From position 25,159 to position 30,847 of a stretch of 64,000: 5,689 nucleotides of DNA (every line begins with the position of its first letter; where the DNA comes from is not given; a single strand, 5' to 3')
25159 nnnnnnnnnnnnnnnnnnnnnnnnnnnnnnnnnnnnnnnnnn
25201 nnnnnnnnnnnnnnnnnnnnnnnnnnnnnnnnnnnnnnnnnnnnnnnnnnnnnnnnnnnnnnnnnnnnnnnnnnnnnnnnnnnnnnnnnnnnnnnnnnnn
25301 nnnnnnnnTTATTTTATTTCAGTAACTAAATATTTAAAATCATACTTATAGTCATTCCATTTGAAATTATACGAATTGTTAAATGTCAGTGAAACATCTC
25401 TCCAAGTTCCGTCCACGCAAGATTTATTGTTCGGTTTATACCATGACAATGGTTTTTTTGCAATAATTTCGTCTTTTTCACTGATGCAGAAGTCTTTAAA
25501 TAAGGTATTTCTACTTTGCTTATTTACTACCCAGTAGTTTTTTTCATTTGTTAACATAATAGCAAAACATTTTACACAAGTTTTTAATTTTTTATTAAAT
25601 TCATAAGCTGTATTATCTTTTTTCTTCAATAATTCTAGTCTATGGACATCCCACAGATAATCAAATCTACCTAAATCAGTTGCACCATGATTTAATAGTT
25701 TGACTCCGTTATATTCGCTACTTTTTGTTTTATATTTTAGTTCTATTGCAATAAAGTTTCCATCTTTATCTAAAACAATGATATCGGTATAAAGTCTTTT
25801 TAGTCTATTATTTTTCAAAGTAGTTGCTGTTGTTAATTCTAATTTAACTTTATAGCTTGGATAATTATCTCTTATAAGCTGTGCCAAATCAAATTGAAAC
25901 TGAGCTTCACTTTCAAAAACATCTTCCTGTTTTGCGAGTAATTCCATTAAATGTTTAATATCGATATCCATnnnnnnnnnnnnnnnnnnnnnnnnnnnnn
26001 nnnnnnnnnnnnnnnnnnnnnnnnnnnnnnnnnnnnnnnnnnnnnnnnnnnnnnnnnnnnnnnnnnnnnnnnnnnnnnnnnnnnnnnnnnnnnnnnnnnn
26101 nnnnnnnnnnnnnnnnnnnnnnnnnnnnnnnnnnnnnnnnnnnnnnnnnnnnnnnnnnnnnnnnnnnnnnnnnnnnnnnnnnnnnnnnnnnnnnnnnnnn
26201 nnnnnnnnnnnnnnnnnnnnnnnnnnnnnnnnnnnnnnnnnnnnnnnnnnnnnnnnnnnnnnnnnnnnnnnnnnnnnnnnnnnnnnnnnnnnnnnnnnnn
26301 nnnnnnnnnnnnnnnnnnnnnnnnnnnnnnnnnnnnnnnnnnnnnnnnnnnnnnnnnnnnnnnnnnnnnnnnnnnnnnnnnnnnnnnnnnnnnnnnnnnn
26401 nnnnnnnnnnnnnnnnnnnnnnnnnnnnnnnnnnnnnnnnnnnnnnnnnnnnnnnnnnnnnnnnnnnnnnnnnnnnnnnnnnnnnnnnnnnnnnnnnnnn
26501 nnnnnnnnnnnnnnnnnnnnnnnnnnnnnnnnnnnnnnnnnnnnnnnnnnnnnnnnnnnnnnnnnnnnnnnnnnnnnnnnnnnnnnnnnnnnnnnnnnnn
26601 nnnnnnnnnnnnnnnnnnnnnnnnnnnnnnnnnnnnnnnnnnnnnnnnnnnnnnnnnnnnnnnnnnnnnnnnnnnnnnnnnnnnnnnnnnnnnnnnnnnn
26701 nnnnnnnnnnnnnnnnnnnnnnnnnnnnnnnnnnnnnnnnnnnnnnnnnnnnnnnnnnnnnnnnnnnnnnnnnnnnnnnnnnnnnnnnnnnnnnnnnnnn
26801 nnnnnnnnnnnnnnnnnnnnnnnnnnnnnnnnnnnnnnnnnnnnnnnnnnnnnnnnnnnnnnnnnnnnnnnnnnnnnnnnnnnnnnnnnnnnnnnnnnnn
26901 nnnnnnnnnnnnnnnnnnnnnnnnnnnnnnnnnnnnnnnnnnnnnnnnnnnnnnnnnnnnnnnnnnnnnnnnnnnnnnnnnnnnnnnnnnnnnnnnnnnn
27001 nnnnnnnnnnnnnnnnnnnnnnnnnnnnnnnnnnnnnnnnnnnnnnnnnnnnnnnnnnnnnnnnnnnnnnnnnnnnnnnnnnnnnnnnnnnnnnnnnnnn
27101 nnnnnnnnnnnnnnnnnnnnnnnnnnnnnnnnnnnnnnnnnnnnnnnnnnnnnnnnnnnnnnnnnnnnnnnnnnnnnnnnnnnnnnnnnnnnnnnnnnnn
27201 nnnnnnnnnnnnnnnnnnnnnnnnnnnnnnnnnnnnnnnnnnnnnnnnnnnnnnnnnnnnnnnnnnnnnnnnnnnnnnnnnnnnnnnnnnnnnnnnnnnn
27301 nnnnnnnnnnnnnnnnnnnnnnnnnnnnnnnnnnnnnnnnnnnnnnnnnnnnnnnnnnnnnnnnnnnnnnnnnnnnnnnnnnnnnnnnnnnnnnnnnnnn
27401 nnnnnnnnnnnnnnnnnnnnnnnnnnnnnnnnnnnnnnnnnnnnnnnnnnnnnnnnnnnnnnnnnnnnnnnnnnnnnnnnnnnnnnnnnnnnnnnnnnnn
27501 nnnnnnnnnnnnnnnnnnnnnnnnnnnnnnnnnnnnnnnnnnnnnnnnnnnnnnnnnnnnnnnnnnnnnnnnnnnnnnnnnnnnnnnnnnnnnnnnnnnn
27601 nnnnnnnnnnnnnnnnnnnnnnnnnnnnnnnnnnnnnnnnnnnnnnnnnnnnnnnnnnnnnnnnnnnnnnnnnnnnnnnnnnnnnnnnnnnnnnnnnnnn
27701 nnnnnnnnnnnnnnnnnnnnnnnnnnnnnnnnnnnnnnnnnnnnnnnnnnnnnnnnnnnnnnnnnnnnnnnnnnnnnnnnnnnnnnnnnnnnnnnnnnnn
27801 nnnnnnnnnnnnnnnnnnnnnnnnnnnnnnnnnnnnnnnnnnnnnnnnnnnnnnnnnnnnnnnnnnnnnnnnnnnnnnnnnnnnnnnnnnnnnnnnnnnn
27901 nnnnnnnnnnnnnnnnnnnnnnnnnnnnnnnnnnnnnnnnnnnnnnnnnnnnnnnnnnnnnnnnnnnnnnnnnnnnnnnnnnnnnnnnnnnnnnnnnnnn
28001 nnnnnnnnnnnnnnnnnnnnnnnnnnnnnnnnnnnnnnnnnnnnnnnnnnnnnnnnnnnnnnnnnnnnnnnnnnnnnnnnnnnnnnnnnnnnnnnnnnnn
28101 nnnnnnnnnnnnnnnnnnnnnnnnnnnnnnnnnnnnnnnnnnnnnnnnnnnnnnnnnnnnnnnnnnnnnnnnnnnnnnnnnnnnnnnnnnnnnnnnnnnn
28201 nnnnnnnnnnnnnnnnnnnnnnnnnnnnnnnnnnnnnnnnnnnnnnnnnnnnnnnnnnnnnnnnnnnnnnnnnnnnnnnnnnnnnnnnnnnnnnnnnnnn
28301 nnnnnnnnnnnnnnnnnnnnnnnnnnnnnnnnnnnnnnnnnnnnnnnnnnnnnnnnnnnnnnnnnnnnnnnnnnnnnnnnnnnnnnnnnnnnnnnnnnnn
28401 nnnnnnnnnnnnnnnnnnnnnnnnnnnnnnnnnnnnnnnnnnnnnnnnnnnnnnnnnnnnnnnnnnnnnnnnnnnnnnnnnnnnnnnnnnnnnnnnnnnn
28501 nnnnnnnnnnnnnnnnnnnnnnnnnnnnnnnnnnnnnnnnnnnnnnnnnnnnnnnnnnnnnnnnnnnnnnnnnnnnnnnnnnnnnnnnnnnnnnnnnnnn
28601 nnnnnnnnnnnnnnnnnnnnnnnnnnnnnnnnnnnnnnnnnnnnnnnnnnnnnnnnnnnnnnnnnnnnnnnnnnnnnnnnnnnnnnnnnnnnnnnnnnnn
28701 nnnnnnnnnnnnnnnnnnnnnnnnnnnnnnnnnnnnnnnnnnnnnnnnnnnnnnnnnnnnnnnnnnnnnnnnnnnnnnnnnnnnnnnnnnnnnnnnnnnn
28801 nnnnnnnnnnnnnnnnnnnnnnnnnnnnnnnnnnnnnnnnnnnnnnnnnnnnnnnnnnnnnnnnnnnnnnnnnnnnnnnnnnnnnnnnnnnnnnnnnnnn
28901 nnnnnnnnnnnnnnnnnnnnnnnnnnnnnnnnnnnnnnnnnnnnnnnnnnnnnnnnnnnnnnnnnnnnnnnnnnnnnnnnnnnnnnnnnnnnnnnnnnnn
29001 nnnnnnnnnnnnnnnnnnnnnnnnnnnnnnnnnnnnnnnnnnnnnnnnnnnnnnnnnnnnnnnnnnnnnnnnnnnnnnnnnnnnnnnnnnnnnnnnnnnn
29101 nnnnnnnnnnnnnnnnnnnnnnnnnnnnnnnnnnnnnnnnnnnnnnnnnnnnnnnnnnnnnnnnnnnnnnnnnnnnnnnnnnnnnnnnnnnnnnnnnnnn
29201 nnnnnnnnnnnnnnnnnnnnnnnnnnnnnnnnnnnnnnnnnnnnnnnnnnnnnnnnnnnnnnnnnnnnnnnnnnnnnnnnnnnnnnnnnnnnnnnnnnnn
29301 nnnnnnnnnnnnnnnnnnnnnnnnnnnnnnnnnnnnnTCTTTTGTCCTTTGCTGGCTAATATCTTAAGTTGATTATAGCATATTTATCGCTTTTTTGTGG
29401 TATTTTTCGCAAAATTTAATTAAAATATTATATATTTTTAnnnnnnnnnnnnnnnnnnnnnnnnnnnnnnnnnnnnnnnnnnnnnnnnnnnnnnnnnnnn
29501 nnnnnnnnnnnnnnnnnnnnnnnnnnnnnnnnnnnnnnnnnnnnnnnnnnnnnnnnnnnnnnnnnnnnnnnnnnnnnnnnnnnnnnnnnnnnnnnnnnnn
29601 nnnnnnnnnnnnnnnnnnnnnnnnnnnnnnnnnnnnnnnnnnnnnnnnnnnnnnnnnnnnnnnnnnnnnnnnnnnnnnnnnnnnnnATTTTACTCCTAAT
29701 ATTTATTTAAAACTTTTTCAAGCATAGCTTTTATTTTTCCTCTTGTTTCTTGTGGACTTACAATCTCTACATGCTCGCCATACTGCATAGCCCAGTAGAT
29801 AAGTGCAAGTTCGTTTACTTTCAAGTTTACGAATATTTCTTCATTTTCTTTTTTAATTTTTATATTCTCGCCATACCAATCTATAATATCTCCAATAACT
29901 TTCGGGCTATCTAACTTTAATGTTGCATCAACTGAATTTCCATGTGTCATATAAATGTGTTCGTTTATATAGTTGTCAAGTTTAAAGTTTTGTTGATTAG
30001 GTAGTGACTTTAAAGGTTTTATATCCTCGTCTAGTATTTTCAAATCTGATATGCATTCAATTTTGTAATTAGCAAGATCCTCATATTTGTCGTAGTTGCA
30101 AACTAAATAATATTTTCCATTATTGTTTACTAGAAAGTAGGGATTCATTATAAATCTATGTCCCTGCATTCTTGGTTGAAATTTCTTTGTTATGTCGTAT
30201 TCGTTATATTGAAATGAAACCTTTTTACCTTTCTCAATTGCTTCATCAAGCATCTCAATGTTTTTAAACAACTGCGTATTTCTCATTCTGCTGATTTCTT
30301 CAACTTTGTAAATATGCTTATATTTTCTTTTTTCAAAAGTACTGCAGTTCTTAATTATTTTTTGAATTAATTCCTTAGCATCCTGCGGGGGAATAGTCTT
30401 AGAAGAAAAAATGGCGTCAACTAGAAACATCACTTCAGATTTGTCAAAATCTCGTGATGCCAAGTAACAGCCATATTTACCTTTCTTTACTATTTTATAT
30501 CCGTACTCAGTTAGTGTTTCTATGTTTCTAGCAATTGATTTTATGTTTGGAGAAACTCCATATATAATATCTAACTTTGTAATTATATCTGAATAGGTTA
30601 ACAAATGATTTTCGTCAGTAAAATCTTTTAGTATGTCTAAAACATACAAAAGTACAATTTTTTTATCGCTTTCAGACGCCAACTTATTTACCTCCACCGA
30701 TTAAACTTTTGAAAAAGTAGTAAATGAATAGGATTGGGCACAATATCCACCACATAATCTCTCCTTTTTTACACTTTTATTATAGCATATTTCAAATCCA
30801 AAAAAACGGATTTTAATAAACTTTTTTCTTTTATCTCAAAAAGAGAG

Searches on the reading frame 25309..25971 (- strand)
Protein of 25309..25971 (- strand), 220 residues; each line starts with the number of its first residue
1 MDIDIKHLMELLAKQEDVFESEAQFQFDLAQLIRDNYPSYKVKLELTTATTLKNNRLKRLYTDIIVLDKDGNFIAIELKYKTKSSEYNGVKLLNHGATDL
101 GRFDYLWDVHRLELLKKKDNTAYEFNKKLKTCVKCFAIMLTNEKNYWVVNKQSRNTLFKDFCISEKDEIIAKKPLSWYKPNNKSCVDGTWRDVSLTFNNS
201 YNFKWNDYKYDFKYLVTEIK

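Call 5: search_protein_families(library=pfam, proteins=[window:25309-25971:-], max_evalue=0.1)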
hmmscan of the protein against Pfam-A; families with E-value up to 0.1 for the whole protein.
window:25309-25971:- (220 aa): 0 families

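Call 6: search_protein_families(library=padloc, proteins=[window:25309-25971:-], max_evalue=0.1)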
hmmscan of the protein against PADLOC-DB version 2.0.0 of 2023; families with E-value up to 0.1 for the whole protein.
window:25309-25971:- (220 aa): 1 family
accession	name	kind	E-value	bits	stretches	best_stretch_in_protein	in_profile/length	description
PDLC00388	SduA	-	0.00059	17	1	6-81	208-281/402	DUF4263 domain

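Call 7: search_protein_families(library=ncbifam, proteins=[window:25309-25971:-], max_evalue=1)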
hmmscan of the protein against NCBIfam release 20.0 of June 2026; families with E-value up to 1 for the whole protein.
window:25309-25971:- (220 aa): 0 families

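Call 8: search_protein_families(library=phrogs, proteins=[window:25309-25971:-], max_evalue=1)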
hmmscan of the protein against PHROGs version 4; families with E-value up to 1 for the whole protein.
window:25309-25971:- (220 aa): 1 family
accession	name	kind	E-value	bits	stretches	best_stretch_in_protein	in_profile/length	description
phrog_93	-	DNA, RNA and nucleotide metabolism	0.061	12.9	1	43-82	362-404/613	endonuclease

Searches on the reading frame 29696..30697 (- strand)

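Call 26: search_protein_families(library=pfam, proteins=[window:29696-30697:-], max_evalue=0.001)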
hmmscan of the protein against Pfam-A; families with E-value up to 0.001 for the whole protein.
window:29696-30697:- (333 aa): 2 families
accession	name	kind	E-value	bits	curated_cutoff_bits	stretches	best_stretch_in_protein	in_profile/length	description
PF13280.12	WYL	-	2.8e-09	37.3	21.8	1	147-221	3-70/70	WYL domain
PF25583.1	WCX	-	1.5e-07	32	23.9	1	256-330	3-76/76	WCX domain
